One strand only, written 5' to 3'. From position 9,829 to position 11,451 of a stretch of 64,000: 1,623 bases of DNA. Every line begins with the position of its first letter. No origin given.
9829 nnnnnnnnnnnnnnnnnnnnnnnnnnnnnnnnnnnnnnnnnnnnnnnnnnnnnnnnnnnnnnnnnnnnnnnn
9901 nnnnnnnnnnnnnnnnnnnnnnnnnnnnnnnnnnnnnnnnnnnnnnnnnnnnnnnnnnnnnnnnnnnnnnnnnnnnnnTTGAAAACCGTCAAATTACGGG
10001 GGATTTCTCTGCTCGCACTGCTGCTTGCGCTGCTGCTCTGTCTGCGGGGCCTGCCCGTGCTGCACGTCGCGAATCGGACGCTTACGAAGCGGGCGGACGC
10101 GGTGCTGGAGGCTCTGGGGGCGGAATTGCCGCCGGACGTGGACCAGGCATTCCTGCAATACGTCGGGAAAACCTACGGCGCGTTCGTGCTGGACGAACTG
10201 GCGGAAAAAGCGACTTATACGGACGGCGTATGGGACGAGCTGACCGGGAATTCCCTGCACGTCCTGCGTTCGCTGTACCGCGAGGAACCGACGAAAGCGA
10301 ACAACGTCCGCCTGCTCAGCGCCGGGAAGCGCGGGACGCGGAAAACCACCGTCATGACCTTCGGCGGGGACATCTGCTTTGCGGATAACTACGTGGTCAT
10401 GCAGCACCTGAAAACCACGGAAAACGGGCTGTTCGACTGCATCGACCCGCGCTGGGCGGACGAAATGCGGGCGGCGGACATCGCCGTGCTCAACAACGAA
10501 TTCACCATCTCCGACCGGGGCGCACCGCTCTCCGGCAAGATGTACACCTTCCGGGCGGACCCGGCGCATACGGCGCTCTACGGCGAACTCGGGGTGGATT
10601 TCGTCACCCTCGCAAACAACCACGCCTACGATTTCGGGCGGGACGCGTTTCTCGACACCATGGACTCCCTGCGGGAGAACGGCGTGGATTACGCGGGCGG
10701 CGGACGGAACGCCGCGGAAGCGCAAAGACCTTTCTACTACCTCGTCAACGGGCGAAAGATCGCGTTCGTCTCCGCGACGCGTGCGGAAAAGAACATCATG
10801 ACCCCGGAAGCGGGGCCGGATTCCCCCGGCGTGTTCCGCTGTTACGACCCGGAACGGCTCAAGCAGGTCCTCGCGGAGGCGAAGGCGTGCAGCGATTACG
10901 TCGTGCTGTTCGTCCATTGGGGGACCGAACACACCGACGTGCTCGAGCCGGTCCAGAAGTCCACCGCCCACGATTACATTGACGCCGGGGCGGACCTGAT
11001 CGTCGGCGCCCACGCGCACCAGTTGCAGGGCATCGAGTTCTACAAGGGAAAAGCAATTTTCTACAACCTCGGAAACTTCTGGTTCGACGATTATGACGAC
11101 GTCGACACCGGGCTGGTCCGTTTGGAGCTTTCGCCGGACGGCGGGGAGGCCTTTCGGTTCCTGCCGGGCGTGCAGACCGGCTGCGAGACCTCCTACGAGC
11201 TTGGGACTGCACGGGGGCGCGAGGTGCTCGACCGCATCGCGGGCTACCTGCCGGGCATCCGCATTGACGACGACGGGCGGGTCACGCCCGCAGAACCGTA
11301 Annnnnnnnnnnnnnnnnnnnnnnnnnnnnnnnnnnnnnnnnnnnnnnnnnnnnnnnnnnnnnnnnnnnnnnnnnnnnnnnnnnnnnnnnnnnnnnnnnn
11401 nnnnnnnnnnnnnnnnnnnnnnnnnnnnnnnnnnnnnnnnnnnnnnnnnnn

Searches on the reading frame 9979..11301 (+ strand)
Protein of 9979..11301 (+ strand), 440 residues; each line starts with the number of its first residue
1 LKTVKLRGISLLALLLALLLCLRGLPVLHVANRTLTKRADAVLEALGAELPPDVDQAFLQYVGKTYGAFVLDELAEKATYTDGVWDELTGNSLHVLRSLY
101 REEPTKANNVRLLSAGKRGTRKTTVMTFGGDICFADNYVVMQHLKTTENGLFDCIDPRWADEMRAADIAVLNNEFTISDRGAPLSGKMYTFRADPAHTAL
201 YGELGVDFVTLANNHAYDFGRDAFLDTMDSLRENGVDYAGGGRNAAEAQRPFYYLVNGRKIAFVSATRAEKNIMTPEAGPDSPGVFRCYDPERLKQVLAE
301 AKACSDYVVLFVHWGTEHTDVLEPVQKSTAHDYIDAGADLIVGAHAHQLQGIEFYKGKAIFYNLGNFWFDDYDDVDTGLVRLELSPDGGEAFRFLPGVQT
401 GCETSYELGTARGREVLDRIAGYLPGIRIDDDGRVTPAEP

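Call 10: search_protein_families(library=pfam, proteins=[window:9979-11301:+], max_evalue=0.001)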
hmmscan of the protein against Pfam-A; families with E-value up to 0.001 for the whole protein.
window:9979-11301:+ (440 aa): 1 family
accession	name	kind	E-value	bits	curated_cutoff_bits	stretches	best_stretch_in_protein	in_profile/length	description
PF09587.15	PGA_cap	-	2.1e-60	204.8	27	1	126-370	2-254/255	Bacterial capsule synthesis protein PGA_cap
